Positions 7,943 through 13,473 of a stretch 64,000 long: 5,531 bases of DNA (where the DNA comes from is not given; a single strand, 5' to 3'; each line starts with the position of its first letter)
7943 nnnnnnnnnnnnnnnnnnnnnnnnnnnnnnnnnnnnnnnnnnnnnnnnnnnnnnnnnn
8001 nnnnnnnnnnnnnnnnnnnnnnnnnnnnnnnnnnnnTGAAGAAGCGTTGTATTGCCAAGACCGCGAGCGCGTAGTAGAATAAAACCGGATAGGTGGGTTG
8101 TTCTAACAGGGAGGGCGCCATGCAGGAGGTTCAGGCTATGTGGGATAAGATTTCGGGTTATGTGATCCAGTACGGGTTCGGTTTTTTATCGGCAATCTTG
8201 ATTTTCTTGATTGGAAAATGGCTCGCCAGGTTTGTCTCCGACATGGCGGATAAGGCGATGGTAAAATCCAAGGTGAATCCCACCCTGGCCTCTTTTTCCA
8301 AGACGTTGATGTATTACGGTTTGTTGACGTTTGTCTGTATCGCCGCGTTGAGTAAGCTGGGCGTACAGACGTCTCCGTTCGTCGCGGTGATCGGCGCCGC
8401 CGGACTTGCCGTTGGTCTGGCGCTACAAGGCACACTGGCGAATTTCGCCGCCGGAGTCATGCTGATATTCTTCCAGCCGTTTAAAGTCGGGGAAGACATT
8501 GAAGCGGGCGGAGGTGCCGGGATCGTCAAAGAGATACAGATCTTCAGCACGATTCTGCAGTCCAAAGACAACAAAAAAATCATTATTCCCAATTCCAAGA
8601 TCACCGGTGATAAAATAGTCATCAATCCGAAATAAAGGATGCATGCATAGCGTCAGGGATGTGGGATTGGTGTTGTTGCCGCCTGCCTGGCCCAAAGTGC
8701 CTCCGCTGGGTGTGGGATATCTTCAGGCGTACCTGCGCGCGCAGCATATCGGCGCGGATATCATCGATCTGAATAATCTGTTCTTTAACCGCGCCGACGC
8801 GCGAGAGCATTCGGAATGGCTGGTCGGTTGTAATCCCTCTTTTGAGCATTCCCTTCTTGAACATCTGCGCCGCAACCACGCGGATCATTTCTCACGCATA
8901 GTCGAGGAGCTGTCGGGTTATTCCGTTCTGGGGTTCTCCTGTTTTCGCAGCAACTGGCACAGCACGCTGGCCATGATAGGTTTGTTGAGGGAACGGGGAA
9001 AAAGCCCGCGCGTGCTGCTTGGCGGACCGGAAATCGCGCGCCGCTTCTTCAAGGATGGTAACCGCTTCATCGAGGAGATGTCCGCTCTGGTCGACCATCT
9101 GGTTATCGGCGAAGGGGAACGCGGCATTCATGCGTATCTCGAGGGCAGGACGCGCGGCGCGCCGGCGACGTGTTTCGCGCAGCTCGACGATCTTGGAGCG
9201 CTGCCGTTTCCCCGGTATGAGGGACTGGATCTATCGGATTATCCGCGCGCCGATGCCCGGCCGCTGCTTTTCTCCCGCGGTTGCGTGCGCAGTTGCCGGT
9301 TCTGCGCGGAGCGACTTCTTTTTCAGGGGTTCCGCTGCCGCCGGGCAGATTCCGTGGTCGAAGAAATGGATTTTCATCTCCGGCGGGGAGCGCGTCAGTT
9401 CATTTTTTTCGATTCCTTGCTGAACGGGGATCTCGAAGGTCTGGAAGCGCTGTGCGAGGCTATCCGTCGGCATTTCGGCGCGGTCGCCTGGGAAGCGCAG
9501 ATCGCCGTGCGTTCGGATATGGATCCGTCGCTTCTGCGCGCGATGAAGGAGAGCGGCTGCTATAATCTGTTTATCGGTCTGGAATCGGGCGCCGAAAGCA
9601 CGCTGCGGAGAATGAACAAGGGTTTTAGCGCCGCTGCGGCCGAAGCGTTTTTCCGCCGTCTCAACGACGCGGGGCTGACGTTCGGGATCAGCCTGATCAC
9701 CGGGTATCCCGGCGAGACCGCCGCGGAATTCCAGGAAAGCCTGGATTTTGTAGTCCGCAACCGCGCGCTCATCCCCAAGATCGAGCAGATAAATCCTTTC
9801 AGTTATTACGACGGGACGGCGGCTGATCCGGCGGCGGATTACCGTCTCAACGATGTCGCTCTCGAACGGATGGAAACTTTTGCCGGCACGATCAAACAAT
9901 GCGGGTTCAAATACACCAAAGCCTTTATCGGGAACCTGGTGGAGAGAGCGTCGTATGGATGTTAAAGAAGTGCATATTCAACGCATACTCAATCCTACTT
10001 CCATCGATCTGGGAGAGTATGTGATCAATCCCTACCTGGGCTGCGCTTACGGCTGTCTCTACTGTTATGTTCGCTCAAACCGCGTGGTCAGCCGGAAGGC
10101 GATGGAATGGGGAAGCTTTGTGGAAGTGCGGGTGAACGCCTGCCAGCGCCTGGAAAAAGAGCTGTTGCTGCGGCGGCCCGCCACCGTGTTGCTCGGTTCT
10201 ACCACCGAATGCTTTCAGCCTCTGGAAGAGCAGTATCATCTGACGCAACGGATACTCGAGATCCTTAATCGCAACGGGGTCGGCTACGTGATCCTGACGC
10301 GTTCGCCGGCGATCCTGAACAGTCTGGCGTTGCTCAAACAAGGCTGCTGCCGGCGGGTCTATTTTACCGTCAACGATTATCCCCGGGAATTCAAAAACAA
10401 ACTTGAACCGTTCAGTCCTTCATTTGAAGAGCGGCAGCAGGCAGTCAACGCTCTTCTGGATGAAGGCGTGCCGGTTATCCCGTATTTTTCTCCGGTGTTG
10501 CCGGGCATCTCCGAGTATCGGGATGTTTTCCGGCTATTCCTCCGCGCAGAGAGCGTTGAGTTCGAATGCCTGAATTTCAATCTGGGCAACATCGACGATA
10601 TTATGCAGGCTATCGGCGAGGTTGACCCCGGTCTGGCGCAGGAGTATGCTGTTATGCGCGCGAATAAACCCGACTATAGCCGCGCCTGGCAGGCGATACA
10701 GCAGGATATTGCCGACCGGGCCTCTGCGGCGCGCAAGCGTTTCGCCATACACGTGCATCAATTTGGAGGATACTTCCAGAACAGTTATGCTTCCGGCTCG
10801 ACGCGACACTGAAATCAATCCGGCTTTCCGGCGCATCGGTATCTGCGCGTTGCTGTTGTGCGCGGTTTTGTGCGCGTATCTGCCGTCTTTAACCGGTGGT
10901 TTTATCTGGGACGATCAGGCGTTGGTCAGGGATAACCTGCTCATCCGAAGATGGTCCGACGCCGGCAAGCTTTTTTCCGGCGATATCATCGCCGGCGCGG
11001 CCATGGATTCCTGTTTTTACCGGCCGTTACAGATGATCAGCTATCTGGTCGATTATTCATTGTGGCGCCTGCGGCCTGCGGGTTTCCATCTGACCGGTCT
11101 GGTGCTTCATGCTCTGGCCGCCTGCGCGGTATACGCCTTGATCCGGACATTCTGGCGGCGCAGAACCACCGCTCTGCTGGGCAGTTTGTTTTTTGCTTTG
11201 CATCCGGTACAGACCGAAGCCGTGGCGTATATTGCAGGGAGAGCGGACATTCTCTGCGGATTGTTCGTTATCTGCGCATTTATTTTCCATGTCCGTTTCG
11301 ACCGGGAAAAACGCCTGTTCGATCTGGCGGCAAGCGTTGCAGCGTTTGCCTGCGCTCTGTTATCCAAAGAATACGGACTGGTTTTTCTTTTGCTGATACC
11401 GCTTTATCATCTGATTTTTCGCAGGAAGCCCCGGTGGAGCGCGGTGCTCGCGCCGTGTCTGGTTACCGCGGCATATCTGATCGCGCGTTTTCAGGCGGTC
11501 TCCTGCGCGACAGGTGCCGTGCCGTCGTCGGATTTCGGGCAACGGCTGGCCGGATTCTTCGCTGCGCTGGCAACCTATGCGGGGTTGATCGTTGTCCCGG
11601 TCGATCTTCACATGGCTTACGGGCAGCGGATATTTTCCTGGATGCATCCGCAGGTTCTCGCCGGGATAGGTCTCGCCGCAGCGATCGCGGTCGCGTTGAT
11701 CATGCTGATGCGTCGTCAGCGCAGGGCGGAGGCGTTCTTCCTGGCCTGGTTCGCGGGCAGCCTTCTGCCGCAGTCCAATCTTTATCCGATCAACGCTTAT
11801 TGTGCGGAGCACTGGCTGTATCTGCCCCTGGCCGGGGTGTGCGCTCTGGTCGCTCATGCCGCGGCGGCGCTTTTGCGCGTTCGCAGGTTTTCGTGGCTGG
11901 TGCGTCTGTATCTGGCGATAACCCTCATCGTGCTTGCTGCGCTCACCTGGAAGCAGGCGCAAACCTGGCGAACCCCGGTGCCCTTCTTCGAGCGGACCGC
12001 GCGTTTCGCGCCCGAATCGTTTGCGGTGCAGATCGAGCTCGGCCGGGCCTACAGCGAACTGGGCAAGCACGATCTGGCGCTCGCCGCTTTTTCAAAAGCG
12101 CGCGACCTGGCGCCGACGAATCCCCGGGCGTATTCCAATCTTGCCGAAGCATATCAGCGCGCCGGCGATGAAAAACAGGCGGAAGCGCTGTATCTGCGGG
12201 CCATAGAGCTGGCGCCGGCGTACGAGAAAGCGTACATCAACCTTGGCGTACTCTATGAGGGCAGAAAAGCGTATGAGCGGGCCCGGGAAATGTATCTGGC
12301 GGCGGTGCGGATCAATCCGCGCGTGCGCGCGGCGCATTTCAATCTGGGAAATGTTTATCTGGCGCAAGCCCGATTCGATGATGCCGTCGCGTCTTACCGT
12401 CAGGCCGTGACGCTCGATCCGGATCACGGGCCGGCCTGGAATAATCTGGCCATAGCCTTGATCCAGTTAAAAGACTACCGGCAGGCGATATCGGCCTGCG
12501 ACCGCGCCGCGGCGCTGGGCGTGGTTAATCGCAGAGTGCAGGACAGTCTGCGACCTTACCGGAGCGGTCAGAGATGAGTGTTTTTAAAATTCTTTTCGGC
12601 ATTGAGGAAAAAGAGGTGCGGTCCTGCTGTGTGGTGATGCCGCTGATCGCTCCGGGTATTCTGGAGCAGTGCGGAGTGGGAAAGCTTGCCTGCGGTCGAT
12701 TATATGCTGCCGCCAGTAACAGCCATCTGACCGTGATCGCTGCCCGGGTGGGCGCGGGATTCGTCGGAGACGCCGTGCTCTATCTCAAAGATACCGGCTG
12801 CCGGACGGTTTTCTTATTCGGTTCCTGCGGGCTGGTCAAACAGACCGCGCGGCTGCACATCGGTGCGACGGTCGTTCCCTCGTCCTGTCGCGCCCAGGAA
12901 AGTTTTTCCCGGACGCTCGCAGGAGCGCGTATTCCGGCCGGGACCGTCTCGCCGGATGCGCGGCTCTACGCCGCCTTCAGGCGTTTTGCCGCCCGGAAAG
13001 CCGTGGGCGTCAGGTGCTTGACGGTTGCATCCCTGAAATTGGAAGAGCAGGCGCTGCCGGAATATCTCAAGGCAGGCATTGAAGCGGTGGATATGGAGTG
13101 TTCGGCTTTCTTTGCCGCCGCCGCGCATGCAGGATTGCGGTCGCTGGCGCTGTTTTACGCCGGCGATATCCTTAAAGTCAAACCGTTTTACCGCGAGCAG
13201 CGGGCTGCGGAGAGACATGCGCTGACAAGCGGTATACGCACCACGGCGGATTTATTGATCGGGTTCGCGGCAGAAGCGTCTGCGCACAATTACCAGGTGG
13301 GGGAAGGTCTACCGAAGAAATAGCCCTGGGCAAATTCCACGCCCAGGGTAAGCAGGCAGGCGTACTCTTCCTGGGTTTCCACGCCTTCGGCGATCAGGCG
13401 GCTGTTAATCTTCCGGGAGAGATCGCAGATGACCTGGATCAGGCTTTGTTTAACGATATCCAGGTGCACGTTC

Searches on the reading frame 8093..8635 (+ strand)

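Call 33: search_protein_families(library=pfam, max_evalue=0.00001, proteins=[window:8093-8635:+])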
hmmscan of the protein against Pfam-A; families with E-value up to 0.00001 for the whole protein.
window:8093-8635:+ (180 aa): 3 families
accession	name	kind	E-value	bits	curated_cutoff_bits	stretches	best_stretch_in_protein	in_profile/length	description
PF00924.24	MS_channel_2nd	-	7.8e-18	64.8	20.2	1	114-175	2-63/68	Mechanosensitive ion channel, beta-domain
PF05552.17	MS_channel_1st_1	-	3.7e-08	33.6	22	1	23-63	9-49/50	Mechanosensitive ion channel, conserved TM helix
PF21088.3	MS_channel_1st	-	6.5e-07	29.7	23.1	1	72-112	2-42/42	Mechanosensitive ion channel, transmembrane helices 2/3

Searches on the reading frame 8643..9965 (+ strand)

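Call 33: search_protein_families(library=pfam, max_evalue=0.00001, proteins=[window:8643-9965:+])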
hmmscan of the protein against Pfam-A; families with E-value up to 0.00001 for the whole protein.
window:8643-9965:+ (440 aa): 2 families
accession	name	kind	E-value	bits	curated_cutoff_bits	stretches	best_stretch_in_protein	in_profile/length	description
PF04055.27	Radical_SAM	-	6.6e-17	62.6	29.5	1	209-370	2-166/166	Radical SAM superfamily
PF02310.24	B12-binding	-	4e-06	27.1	32.1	0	81-161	41-116/121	B12 binding domain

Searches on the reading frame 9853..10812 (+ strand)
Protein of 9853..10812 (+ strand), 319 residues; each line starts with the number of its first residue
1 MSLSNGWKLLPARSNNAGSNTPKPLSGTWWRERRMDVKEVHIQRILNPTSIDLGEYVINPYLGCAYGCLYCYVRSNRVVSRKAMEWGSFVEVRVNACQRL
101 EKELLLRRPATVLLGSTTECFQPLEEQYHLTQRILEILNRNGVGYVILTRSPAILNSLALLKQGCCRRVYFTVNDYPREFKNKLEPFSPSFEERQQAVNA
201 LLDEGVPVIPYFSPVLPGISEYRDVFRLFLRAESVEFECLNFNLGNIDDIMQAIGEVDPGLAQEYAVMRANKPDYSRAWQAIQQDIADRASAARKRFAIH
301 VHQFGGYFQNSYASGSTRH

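Call 33: search_protein_families(library=pfam, max_evalue=0.00001, proteins=[window:9853-10812:+])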
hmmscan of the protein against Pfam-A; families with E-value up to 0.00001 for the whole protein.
window:9853-10812:+ (319 aa): 1 family
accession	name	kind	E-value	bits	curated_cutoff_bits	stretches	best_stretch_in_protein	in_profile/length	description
PF04055.27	Radical_SAM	-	6.6e-13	49.6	29.5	1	58-221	1-156/166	Radical SAM superfamily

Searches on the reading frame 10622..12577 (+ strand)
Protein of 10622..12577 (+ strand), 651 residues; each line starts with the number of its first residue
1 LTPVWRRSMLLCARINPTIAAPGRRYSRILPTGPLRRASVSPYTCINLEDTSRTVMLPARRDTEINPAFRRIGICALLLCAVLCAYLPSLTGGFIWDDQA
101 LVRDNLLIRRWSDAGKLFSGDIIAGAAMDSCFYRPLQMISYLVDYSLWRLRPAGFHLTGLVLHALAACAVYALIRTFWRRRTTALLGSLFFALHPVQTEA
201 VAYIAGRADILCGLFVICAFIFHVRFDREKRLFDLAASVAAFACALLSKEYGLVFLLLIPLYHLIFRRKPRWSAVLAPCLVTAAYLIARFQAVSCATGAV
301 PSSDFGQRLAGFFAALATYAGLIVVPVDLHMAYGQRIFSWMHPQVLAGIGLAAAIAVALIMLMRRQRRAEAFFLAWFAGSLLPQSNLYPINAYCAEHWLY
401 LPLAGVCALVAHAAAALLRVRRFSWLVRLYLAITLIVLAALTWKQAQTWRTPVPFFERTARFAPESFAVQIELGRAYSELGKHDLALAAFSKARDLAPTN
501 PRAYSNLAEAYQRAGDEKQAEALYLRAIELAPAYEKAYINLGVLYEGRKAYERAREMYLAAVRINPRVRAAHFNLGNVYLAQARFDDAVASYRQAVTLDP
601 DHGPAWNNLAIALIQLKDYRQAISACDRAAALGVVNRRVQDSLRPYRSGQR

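Call 34: search_protein_families(library=pfam, max_evalue=0.00001, proteins=[window:10622-12577:+])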
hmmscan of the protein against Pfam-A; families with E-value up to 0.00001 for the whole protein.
window:10622-12577:+ (651 aa): 15 families
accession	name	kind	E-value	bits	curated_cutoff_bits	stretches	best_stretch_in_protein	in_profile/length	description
PF00515.34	TPR_1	-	3.5e-34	115.7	27.8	1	571-602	3-34/34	Tetratricopeptide repeat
PF07719.23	TPR_2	-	2e-30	102.8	27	1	571-602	3-34/34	Tetratricopeptide repeat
PF13181.12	TPR_8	-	1.1e-27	94.2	25.7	1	571-602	3-34/34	Tetratricopeptide repeat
PF13431.12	TPR_17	-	2.6e-24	83.8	24.4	0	592-623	2-33/34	Tetratricopeptide repeat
PF13414.12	TPR_11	-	7.9e-24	83.5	26.8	2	474-515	1-42/42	TPR repeat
PF14559.12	TPR_19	-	2.9e-19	69.6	25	2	580-637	2-59/68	Tetratricopeptide repeat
PF13432.12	TPR_16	-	4.2e-18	65.9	32.7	2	574-631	2-59/65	Tetratricopeptide repeat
PF13424.12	TPR_12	-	8.3e-18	64.8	30.1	3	468-532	4-76/77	Tetratricopeptide repeat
PF13176.12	TPR_7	-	3.5e-17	61.4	27.9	0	571-601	1-33/36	Tetratricopeptide repeat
PF13428.12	TPR_14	-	1e-14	54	23.5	0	570-611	2-43/44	Tetratricopeptide repeat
PF13374.12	TPR_10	-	1.3e-10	41.4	27.5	0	503-530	4-31/42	Tetratricopeptide repeat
PF23914.1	TPR_CcmH_CycH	-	2.6e-10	40.8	42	1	473-560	56-146/158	Cytochrome c-type biogenesis protein H TPR domain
PF13174.12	TPR_6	-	2.8e-09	37.4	26.3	0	571-601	2-32/33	Tetratricopeptide repeat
PF25063.1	ARM_TT21_C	-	1.5e-06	28.7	35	0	502-565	96-159/209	Tetratricopeptide repeat protein 21 C-terminal ARM domain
PF12895.13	ANAPC3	-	7.7e-06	26.5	27.2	0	570-627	24-80/82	Anaphase-promoting complex, cyclosome, subunit 3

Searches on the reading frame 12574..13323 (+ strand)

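Call 34: search_protein_families(library=pfam, max_evalue=0.00001, proteins=[window:12574-13323:+])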
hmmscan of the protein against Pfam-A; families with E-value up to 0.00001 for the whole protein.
window:12574-13323:+ (249 aa): 1 family
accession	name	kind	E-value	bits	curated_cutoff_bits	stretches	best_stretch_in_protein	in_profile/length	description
PF01048.26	PNP_UDP_1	-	1e-11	45.1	25.1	1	55-201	45-201/233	Phosphorylase superfamily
